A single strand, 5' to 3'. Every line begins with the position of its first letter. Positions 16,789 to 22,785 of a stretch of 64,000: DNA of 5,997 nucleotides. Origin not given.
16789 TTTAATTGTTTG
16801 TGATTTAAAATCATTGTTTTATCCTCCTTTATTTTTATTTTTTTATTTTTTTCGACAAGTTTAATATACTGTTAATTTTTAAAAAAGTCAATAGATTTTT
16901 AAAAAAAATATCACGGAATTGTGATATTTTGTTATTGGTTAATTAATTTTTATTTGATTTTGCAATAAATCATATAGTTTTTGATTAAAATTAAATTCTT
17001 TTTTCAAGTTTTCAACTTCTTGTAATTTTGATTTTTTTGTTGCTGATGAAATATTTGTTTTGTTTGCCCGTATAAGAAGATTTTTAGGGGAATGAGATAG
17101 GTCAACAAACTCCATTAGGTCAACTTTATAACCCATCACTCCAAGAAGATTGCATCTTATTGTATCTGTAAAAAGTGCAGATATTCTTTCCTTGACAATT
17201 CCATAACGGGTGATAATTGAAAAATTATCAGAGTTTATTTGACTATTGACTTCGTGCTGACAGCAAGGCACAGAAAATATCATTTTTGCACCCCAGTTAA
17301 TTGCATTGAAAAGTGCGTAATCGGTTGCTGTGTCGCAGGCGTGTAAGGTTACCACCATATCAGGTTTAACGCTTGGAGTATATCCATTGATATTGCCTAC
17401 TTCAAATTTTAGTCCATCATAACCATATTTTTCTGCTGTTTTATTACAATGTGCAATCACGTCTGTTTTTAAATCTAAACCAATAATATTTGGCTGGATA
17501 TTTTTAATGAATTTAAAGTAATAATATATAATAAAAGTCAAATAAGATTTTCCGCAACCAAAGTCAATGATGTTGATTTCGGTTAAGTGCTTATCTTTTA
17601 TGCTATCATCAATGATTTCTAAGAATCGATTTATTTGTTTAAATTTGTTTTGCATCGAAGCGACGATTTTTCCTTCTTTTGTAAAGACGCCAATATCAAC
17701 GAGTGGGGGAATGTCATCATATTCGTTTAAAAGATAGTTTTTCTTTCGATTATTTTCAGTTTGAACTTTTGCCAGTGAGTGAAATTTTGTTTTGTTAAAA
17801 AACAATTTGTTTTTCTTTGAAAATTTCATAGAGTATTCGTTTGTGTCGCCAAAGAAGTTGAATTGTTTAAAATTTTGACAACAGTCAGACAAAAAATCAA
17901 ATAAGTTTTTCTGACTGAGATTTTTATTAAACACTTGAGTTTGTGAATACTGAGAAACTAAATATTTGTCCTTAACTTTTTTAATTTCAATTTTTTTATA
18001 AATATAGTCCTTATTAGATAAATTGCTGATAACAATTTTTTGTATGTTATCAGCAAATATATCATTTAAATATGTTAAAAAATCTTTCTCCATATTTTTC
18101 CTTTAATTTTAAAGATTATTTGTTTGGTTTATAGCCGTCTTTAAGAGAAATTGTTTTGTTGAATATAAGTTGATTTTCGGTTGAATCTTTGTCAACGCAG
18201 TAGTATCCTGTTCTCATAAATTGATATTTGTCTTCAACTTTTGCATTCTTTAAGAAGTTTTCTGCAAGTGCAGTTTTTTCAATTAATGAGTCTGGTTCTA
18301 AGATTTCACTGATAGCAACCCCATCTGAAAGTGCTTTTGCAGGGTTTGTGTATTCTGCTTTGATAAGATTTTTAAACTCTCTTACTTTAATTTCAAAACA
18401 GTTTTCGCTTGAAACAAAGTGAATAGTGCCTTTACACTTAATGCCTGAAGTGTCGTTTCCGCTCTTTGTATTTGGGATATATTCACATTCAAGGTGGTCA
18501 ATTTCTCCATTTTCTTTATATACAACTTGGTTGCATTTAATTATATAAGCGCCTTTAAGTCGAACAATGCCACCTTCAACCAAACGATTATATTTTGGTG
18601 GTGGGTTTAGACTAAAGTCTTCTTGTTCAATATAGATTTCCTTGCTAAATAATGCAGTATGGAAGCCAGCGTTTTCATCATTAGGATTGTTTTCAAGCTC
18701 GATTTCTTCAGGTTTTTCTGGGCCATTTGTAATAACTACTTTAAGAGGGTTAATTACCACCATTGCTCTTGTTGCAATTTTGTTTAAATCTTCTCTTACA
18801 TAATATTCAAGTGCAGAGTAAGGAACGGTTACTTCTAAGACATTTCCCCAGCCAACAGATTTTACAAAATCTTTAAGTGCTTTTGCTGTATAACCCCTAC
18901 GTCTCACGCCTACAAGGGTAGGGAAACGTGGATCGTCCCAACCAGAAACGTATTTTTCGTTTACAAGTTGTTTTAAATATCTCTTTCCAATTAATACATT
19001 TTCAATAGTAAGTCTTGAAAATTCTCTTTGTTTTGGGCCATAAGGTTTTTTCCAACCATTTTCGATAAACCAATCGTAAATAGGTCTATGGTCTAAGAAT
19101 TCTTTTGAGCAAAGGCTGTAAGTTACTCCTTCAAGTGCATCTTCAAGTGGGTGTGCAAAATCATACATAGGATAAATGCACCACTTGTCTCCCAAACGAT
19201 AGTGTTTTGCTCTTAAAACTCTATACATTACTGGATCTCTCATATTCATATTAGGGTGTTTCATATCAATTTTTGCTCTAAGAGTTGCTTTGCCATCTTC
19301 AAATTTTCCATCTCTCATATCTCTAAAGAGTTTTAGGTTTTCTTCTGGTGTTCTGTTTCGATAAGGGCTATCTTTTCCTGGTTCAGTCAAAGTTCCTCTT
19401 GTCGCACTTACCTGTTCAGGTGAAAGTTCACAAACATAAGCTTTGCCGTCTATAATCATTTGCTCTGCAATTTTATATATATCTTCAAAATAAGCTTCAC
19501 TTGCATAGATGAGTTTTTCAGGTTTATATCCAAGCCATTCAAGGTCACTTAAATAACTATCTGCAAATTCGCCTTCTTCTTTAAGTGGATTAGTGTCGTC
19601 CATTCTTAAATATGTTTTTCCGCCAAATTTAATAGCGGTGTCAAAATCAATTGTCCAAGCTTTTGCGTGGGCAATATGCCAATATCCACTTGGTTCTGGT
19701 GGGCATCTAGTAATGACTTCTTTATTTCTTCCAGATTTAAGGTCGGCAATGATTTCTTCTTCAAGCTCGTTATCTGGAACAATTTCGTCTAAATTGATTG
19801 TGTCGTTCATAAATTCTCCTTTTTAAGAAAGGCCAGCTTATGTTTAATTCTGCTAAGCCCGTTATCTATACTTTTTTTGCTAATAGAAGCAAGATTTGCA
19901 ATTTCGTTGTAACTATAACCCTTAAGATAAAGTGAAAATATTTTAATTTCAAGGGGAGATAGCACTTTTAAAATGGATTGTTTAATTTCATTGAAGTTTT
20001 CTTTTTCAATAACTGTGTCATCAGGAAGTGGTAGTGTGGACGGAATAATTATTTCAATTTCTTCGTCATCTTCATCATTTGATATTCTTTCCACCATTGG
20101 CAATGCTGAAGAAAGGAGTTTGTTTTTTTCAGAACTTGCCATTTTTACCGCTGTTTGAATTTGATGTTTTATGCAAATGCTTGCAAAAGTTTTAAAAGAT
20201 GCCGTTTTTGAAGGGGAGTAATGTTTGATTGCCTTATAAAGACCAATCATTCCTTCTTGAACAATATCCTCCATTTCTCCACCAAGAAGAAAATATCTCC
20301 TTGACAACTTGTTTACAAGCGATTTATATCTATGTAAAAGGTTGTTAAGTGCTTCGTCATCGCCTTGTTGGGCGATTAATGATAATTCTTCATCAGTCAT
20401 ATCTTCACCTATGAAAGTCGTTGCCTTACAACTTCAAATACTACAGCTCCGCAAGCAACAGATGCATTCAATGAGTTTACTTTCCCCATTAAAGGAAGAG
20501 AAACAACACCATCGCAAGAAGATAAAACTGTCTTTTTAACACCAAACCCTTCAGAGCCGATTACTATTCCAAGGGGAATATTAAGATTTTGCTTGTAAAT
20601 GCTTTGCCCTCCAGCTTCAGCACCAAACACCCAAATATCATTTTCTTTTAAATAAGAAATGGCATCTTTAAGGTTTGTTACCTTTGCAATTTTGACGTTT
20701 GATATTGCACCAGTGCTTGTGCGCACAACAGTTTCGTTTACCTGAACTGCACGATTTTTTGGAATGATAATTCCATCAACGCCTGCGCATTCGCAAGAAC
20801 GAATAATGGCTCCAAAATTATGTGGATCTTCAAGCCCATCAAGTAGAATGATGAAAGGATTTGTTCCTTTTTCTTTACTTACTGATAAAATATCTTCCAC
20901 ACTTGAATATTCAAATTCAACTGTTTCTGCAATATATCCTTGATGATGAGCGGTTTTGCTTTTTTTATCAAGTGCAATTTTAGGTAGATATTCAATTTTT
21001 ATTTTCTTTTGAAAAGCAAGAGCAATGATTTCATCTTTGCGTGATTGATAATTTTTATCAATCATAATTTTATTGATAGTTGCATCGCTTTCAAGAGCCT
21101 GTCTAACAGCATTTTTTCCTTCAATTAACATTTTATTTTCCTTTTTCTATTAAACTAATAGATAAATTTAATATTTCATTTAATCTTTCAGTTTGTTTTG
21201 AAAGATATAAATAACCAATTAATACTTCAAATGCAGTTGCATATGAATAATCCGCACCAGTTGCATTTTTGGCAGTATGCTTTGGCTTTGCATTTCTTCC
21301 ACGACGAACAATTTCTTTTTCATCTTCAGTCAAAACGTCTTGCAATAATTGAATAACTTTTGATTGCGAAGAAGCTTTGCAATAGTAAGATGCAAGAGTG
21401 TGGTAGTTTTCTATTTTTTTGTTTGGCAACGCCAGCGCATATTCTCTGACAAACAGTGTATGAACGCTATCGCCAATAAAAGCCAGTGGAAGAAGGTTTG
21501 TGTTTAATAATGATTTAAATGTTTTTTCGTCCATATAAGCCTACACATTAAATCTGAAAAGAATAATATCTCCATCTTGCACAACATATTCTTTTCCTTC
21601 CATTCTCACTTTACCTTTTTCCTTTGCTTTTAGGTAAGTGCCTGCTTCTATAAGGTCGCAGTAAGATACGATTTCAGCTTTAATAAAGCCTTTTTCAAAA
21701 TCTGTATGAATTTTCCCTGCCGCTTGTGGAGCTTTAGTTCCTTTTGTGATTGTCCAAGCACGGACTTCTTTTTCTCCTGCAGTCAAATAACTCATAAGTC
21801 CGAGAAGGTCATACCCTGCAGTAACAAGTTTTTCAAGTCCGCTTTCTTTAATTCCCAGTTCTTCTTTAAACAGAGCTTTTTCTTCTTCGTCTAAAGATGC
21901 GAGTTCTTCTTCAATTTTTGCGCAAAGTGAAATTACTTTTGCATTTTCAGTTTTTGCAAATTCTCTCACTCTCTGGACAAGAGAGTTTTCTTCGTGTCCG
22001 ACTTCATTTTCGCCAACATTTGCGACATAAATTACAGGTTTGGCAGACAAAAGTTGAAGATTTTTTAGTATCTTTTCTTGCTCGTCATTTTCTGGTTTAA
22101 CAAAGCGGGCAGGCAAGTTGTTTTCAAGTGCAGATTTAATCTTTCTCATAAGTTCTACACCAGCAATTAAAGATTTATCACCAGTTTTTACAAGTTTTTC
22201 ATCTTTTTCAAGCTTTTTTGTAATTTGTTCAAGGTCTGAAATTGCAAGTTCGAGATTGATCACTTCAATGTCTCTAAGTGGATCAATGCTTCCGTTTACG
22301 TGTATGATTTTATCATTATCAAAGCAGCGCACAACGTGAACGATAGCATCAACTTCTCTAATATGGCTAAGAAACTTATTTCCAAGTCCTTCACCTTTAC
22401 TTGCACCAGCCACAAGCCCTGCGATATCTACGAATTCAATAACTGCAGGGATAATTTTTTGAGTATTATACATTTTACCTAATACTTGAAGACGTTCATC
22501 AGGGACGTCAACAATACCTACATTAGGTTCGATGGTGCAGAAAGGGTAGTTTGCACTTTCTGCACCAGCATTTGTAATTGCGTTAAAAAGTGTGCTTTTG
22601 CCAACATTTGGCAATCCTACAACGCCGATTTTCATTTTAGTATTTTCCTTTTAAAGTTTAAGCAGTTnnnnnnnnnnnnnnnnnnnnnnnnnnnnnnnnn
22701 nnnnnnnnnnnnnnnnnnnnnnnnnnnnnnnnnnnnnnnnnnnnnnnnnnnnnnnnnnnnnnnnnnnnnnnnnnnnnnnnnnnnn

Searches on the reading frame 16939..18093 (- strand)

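Call 6: search_protein_families(library=ncbifam, proteins=[window:16939-18093:-], max_evalue=0.01)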
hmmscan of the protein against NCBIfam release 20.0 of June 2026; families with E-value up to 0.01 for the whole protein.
window:16939-18093:- (384 aa): 1 family
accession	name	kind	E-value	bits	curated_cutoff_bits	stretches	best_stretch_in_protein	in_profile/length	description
TIGR00091.1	TIGR00091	equivalog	0.008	15.5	112.65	1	175-246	20-86/194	tRNA (guanosine(46)-N7)-methyltransferase TrmB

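Call 35: search_protein_families(library=pfam, proteins=[window:16939-18093:-], max_evalue=0.001)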
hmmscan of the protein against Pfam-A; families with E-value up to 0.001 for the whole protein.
window:16939-18093:- (384 aa): 4 families
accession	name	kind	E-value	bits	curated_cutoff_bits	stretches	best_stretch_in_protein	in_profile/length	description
PF13679.12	Methyltransf_32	-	8.6e-41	139.7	27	1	150-285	2-143/143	Methyltransferase domain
PF13847.12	Methyltransf_31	-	6.3e-12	45.8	27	1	173-256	5-87/145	Methyltransferase domain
PF01135.25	PCMT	-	0.00024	21.4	20.3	1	91-283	9-181/210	Protein-L-isoaspartate(D-aspartate) O-methyltransferase (PCMT)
PF13649.12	Methyltransf_25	-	0.00097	20.2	27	0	175-253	1-77/97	Methyltransferase domain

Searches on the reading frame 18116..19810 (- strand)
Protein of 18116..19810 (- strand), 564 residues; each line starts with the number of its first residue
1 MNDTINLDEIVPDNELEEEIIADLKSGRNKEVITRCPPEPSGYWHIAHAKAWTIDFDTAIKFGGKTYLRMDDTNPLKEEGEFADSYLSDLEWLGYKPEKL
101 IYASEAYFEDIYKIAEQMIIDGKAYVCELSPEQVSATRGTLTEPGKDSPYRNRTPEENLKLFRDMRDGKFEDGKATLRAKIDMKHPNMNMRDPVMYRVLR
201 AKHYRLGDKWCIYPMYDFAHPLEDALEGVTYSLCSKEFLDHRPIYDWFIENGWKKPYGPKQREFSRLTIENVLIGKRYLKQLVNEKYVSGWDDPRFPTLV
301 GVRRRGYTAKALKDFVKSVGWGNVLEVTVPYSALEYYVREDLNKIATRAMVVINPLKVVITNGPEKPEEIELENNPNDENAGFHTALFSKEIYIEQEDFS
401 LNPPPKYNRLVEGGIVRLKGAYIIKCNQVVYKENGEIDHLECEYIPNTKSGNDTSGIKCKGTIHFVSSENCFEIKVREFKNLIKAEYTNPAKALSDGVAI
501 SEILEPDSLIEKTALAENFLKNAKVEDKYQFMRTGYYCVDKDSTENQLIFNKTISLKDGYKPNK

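Call 6: search_protein_families(library=ncbifam, proteins=[window:18116-19810:-], max_evalue=0.01)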
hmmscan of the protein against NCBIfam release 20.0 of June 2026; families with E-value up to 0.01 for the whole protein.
window:18116-19810:- (564 aa): 10 families
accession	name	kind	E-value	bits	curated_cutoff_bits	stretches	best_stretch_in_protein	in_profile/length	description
NF011291.0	PRK14703.1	equivalog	8.7e-198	659.1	681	1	8-561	8-557/769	glutamine--tRNA ligase/YqeY domain fusion protein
TIGR00440.1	glnS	equivalog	1.6e-175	584.9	425.8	1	32-560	1-522/524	glutamine--tRNA ligase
TIGR00463.1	gltX_arch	equivalog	8.1e-104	348.1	401.75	1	14-545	76-551/560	glutamate--tRNA ligase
NF003169.0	PRK04156.1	equivalog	1.3e-88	298.1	516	1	13-550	83-564/567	glutamate--tRNA ligase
TIGR00464.1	gltX_bact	equivalog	4.8e-15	55.4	289.95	1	32-240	2-209/470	glutamate--tRNA ligase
NF004315.1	PRK05710.1-4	equivalog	9.2e-11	41.7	250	1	35-152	2-122/274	tRNA glutamyl-Q(34) synthetase GluQRS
NF004314.0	PRK05710.1-3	equivalog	5.1e-10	39.2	256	1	30-147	5-122/297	tRNA glutamyl-Q(34) synthetase GluQRS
TIGR03838.1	queuosine_YadB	equivalog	3.6e-07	29.9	276.7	1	33-149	2-120/272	tRNA glutamyl-Q(34) synthetase GluQRS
NF004312.0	PRK05710.1-1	equivalog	0.00089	18.7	453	1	25-140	7-122/306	tRNA glutamyl-Q(34) synthetase GluQRS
NF008927.0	PRK12285.1-4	equivalog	0.0075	15.3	478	0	19-118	63-169/385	tryptophan--tRNA ligase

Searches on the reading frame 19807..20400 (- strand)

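Call 6: search_protein_families(library=ncbifam, proteins=[window:19807-20400:-], max_evalue=0.01)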
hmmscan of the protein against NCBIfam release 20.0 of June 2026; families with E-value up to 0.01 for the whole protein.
window:19807-20400:- (197 aa): 95 families (the best 25 are shown)
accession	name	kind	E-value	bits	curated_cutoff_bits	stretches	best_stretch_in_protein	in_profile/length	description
NF006148.0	PRK08295.1-5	equivalog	5e-52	176.3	208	1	1-190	18-208/218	RNA polymerase sporulation sigma factor SigH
TIGR02859.1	spore_sigH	equivalog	2.5e-51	174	294.8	1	1-189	4-193/198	RNA polymerase sporulation sigma factor SigH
NF006147.0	PRK08295.1-4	equivalog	9.8e-51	172.2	212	1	2-189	8-196/201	RNA polymerase factor sigma-70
NF006145.0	PRK08295.1-2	equivalog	7.7e-50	169.2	212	1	2-190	18-207/213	RNA polymerase sporulation sigma factor SigH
NF006146.0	PRK08295.1-3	equivalog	3.7e-46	157.4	414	1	3-190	18-206/218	RNA polymerase factor sigma-70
TIGR02937.1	sigma70-ECF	superfamily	7.1e-25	87.5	42.9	1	16-189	1-161/165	sigma-70 family RNA polymerase sigma factor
NF004471.0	PRK05803.1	subfamily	7.1e-15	54.9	252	1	10-155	44-185/235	RNA polymerase sporulation sigma factor SigK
NF010500.0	PRK13919.1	subfamily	1.8e-14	54.4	226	1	2-179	9-169/186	putative RNA polymerase sigma E protein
TIGR02980.1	SigBFG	subfamily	3.9e-14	52.9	234.35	1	15-74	2-61/227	SigB/SigF/SigG family RNA polymerase sigma factor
TIGR02846.1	spore_sigmaK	equivalog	3.9e-14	52.7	298.65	1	10-175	42-208/227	RNA polymerase sporulation sigma factor SigK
TIGR02835.1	spore_sigmaE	equivalog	6e-13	48.8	348.6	1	4-178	38-215/234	RNA polymerase sporulation sigma factor SigE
NF005809.0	PRK07670.1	equivalog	3.1e-12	46.5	326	2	12-81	19-91/255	FliA/WhiG family RNA polymerase sigma factor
TIGR02885.1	spore_sigF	equivalog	1.2e-11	44.9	321.45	1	9-84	4-79/231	RNA polymerase sporulation sigma factor SigF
TIGR02479.1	FliA_WhiG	subfamily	1.3e-11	44.7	189.6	1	41-79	24-62/224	FliA/WhiG family RNA polymerase sigma factor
TIGR02392.1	rpoH_proteo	equivalog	2.1e-11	44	323.1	1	10-85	29-111/270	RNA polymerase sigma factor RpoH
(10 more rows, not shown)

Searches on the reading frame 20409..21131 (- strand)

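Call 6: search_protein_families(library=ncbifam, proteins=[window:20409-21131:-], max_evalue=0.01)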
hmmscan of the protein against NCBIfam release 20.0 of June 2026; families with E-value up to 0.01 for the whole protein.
window:20409-21131:- (240 aa): 10 families
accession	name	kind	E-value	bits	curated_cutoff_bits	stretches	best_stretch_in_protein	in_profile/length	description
TIGR00186.1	rRNA_methyl_3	equivalog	2.7e-70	236.6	160.15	1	3-238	5-240/240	23S rRNA (guanosine(2251)-2'-O)-methyltransferase RlmB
NF008386.0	PRK11181.1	equivalog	1.9e-53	181.2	366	1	7-239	9-243/244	23S rRNA (guanosine(2251)-2'-O)-methyltransferase RlmB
NF008117.0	PRK10864.1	equivalog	2.6e-22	79.5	267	1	48-238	155-342/344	tRNA/rRNA methyltransferase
NF008295.0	PRK11081.1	equivalog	7.4e-20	71.5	227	1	93-238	20-165/230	tRNA (guanosine(18)-2'-O)-methyltransferase TrmH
NF000477.1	NshR_TsnR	equivalog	7e-14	51.9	425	1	28-238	58-264/266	NshR/TsnR family 23S rRNA methyltransferase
NF000035.1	nosihep_NshR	exception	3e-11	43.3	500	1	94-233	118-259/274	NshR family nosiheptide/thiostrepton resistance 23S rRNA methyltransferase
TIGR00185.1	tRNA_yibK_trmL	equivalog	8.2e-10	38.7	190.6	1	101-238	10-148/154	tRNA (uridine(34)/cytosine(34)/5-carboxymethylaminomethyluridine(34)-2'-O)-methyltransferase TrmL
TIGR00050.1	rRNA_methyl_1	subfamily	1.3e-05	25.2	167.15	1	186-238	105-157/233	TrmJ/YjtD family RNA methyltransferase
NF041077.1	tRNAmeth_TrmJ_Sulfolob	equivalog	0.00079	19.1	350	0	103-238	12-155/229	tRNA (cytidine-2'-O-)-methyltransferase TrmJ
NF007683.0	PRK10358.1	equivalog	0.002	18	282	0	99-237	8-147/157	tRNA (uridine(34)/cytosine(34)/5-carboxymethylaminomethyluridine(34)-2'-O)-methyltransferase TrmL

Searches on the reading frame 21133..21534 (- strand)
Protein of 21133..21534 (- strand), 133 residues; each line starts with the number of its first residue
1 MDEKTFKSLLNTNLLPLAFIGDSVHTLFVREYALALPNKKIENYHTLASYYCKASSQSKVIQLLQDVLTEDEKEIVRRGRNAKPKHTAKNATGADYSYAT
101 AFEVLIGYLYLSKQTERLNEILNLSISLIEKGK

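Call 6: search_protein_families(library=ncbifam, proteins=[window:21133-21534:-], max_evalue=0.01)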
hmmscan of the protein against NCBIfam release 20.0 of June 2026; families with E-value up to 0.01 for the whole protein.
window:21133-21534:- (133 aa): 0 families

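Call 35: search_protein_families(library=pfam, proteins=[window:21133-21534:-], max_evalue=0.001)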
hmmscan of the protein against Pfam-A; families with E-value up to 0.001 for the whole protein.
window:21133-21534:- (133 aa): 1 family
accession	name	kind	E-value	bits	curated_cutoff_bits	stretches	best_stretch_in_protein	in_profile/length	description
PF00636.31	Ribonuclease_3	-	9.2e-23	81.4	27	1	17-113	3-101/102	Ribonuclease III domain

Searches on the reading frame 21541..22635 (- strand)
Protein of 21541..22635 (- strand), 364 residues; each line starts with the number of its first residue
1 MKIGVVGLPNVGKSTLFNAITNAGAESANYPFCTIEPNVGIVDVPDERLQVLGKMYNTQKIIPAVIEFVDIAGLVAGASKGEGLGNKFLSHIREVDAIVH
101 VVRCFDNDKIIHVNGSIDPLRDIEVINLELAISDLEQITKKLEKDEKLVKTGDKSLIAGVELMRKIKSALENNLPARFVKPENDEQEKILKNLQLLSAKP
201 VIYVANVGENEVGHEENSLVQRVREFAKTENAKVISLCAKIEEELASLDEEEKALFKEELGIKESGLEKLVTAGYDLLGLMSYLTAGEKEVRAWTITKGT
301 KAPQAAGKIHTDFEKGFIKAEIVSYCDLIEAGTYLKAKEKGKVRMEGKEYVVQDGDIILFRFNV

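Call 6: search_protein_families(library=ncbifam, proteins=[window:21541-22635:-], max_evalue=0.01)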
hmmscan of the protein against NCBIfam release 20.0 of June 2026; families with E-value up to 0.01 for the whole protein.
window:21541-22635:- (364 aa): 17 families
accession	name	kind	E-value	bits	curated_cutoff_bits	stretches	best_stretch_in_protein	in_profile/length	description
TIGR00092.1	TIGR00092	equivalog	6.7e-148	492.7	279.2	1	2-364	4-368/368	redox-regulated ATPase YchF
NF007171.0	PRK09602.1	subfamily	5.8e-42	143.9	387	1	1-252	3-266/397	YchF-related putative GTPase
NF008955.0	PRK12297.1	equivalog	5.6e-25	88.1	406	1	3-173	162-304/429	GTPase ObgE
TIGR02729.1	Obg_CgtA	equivalog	6.8e-25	87.8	280.25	1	3-176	160-304/329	Obg family GTPase CgtA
NF008956.1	PRK12299.1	equivalog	2.4e-24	85.9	300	1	3-132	161-262/327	GTPase ObgE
NF008954.1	PRK12296.1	equivalog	4.7e-22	78.1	377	1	3-149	162-289/470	GTPase ObgE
TIGR00231.1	small_GTP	domain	1.4e-08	34.7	42.5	1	1-104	4-93/164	GTP-binding protein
TIGR00437.1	feoB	equivalog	4.8e-07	28.8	315.65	1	7-51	1-45/594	ferrous iron transport protein B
TIGR03156.1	GTP_HflX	equivalog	1.1e-06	27.9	216.75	1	2-50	191-239/351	GTPase HflX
NF008280.0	PRK11058.1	equivalog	3.2e-06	26.2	441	1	3-54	200-251/426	ribosome rescue GTPase HflX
TIGR03594.1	GTPase_EngA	equivalog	6.5e-06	25.4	306.7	1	2-22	2-22/432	ribosome biogenesis GTPase Der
TIGR00436.1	era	equivalog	0.00015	21.2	116.25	1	2-146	2-130/270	GTPase Era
TIGR03596.1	GTPase_YlqF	equivalog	0.00015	21.2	208.2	1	2-33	120-152/276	ribosome biogenesis GTPase YlqF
TIGR03918.1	GTP_HydF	equivalog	0.0002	20.3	325.55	0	2-23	9-30/392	[FeFe] hydrogenase H-cluster maturation GTPase HydF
NF000908.1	PRK00089.1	equivalog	0.00069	19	237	1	3-22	6-25/291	GTPase Era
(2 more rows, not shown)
